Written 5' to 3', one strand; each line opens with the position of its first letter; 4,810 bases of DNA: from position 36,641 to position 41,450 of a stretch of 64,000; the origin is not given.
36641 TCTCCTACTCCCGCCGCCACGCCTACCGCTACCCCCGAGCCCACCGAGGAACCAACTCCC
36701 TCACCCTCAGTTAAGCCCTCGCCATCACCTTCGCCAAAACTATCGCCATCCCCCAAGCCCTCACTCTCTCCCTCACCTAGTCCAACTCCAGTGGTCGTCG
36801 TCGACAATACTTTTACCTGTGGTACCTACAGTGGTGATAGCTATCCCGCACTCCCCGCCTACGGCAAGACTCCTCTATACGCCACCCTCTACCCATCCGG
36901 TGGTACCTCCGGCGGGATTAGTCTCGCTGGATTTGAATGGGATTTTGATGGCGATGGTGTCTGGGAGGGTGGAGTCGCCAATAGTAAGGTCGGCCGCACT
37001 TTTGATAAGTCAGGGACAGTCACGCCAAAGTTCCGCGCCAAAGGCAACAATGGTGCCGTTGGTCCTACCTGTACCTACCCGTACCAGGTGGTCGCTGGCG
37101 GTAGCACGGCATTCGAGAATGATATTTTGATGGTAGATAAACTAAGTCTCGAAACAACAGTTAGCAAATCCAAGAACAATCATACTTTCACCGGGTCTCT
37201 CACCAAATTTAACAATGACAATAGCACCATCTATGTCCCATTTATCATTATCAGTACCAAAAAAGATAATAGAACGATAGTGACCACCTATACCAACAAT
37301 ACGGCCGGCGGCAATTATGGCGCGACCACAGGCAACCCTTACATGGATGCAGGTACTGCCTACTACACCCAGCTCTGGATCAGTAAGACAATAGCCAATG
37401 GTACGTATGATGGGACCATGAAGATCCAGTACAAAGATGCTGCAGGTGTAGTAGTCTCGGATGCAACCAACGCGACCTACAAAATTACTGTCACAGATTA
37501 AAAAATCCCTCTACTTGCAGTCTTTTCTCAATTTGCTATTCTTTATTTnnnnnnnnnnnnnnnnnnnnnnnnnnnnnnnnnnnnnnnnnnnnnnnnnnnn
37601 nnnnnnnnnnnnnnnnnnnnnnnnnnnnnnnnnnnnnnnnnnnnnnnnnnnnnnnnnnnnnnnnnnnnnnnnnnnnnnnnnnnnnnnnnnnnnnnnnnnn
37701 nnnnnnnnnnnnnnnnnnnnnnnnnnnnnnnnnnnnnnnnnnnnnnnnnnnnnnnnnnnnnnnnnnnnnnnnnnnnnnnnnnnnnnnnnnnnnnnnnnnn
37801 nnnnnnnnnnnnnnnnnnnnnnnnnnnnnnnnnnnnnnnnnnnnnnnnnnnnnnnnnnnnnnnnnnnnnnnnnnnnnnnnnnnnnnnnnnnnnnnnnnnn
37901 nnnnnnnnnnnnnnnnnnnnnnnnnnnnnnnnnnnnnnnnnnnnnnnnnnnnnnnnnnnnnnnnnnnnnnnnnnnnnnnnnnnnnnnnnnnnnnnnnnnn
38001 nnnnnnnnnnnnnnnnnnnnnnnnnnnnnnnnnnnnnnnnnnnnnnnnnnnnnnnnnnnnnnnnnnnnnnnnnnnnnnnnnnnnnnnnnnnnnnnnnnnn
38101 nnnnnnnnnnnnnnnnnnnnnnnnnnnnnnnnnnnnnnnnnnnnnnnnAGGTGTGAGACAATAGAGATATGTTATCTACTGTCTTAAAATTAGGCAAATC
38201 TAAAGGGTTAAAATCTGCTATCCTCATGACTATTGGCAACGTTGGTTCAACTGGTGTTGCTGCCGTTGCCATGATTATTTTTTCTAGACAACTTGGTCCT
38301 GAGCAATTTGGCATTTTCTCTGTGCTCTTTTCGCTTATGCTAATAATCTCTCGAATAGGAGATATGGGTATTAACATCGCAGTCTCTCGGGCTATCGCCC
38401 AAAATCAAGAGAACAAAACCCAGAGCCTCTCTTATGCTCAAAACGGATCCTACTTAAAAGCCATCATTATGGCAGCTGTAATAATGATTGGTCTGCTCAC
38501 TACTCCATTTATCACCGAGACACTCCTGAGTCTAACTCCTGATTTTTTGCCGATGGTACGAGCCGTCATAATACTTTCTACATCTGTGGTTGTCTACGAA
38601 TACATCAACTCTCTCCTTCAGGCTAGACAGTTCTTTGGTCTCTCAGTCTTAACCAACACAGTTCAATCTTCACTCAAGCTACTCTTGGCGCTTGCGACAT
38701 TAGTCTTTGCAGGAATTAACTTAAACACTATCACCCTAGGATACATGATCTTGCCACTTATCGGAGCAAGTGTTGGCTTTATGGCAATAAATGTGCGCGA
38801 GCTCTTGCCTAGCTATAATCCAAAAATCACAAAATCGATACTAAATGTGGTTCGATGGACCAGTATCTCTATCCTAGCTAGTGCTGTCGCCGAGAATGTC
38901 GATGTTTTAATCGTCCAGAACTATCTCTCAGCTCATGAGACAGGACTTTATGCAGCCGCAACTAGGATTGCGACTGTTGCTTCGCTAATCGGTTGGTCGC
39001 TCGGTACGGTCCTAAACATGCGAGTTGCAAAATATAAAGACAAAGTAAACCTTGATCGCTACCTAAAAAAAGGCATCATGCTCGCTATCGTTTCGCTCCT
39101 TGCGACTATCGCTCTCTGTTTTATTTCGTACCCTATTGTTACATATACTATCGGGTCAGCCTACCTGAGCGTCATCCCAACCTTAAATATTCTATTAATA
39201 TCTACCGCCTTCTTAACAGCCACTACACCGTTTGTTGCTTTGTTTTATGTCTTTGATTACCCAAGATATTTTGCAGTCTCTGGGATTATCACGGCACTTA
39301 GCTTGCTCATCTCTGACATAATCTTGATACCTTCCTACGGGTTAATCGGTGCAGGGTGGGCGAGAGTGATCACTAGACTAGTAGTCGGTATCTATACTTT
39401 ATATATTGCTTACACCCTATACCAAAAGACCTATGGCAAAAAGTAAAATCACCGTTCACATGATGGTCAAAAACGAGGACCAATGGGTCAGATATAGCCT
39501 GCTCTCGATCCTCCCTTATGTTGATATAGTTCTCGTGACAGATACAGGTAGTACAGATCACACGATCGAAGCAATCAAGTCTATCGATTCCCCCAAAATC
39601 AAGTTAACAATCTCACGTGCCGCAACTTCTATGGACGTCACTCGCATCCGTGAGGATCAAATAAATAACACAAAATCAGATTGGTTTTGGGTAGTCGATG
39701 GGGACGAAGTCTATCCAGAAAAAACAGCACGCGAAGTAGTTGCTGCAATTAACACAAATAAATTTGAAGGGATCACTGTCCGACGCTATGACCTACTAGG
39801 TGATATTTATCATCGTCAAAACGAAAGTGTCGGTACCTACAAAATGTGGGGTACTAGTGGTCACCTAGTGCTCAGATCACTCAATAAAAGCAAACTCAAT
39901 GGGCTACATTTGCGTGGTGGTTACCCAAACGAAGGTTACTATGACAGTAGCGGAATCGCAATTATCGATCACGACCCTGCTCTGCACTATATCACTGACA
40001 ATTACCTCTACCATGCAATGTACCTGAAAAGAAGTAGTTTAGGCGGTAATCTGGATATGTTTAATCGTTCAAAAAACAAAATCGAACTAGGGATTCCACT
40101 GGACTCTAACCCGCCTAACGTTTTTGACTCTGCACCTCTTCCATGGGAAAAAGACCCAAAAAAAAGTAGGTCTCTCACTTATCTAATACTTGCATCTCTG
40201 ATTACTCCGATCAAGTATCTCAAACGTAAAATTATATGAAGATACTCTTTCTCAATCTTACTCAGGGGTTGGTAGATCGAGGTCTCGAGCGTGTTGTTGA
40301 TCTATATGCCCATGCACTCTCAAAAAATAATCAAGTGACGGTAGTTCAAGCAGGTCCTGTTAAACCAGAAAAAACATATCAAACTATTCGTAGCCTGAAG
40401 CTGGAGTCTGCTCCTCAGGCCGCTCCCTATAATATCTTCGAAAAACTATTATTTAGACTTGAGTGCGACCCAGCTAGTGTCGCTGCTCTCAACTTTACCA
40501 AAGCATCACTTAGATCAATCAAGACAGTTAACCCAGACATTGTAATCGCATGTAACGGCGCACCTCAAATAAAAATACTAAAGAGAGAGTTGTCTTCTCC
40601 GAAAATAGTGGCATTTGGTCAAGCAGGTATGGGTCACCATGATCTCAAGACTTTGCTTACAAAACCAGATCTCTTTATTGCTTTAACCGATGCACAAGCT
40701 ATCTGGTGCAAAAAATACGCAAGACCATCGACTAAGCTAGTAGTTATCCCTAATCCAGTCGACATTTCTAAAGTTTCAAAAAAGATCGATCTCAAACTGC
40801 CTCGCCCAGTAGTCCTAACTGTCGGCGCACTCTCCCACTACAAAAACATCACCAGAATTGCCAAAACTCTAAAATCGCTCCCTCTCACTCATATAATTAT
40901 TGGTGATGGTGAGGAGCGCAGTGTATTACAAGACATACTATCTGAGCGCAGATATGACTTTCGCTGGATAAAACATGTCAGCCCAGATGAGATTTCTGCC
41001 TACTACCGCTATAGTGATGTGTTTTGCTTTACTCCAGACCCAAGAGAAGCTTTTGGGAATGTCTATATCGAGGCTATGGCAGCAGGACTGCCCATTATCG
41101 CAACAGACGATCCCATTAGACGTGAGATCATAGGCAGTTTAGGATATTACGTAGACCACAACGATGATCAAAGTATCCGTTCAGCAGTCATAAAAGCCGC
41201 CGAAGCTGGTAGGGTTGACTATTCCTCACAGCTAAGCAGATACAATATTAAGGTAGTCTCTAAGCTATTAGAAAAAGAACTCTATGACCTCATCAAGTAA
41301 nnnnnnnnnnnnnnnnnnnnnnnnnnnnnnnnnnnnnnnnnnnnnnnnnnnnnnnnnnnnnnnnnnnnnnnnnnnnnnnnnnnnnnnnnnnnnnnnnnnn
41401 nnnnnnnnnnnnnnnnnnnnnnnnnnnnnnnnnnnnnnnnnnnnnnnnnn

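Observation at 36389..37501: Membrane-anchored PT-rich linker / PKD-like surface protein embedded in the locus: candidate glycosylation substrate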

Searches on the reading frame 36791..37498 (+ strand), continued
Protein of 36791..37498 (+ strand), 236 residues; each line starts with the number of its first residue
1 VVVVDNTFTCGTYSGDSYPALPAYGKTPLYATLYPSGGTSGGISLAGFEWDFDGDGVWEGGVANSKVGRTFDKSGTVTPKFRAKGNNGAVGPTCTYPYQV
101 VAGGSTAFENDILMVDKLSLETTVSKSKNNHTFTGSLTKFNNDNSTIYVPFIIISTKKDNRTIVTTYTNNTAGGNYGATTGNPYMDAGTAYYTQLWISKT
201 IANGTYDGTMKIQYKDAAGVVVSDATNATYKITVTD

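Call 79: fold_search(model_id=the predicted structure, library=viral)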
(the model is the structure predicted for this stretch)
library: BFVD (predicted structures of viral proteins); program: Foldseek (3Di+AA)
matches with E <= 10: 1307; with E <= 0.001: 60
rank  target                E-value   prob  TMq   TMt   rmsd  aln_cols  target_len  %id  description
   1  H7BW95                4.2e-07  1.00  0.28  0.15  18.8       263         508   13  (no name in the UniProt tables at hand)
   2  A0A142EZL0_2          5.2e-06  1.00  0.26  0.09  22.4       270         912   11  (no name in the UniProt tables at hand)
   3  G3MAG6                1.1e-05  1.00  0.27  0.07  15.5       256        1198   12  Gp425 [Bacillus phage G]
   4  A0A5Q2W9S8            1.6e-05  1.00  0.29  0.18  18.0       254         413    8  (no name in the UniProt tables at hand)
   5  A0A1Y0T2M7            1.7e-05  1.00  0.35  0.10  15.9       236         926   13  Glycoside hydrolase family 5 domain-containing protein [Pseudomonas phage Skulduggery]
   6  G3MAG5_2              2.0e-05  1.00  0.26  0.10  15.5       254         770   12  Gp424 [Bacillus phage G]
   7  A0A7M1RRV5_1          2.7e-05  1.00  0.26  0.06  14.1       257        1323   12  Internalin-like protein [uncultured phage cr52_1]
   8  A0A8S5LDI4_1          2.7e-05  1.00  0.24  0.08  14.9       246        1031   10  Leucine-rich repeat protein [Siphoviridae sp. ctCCX1]
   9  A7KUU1                3.0e-05  1.00  0.27  0.12  16.9       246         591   12  (no name in the UniProt tables at hand)
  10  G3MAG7                3.6e-05  1.00  0.31  0.08  14.2       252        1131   12  Gp426 [Bacillus phage G]
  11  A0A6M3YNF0            4.4e-05  1.00  0.25  0.07  15.2       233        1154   12  PKD/Chitinase domain-containing protein [Alteromonas phage vB_AcoS-R7M]
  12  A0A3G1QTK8            5.1e-05  1.00  0.35  0.13  13.3       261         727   12  Putative cellulase or glycoside hydrolase [Erwinia phage phiEaP8]
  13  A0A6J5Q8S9            5.1e-05  1.00  0.30  0.21  17.3       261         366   11  Fibronectin type III [uncultured Caudovirales phage]
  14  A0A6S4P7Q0            5.1e-05  1.00  0.25  0.12  15.3       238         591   13  Tail fiber protein [uncultured phage_MedDCM-OCT-S28-C10]
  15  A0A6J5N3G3            6.3e-05  1.00  0.34  0.12  14.2       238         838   12  Tip attachment protein J [uncultured Caudovirales phage]
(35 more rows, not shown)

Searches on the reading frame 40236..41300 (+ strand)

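Call 7: search_protein_families(library=pfam, proteins=[window:40236-41300:+], max_evalue=0.001)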
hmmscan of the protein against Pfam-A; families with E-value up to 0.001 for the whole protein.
window:40236-41300:+ (354 aa): 3 families
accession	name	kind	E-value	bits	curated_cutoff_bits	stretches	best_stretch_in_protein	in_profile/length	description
PF00534.26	Glycos_transf_1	-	2.1e-25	89.7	26.4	1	179-335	4-167/172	Glycosyl transferases group 1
PF13692.12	Glyco_trans_1_4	-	2.5e-19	70.4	27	1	190-321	1-139/142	Glycosyl transferases group 1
PF13439.12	Glyco_transf_4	-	2.5e-06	28.1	28.5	1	16-178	3-169/170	Glycosyltransferase Family 4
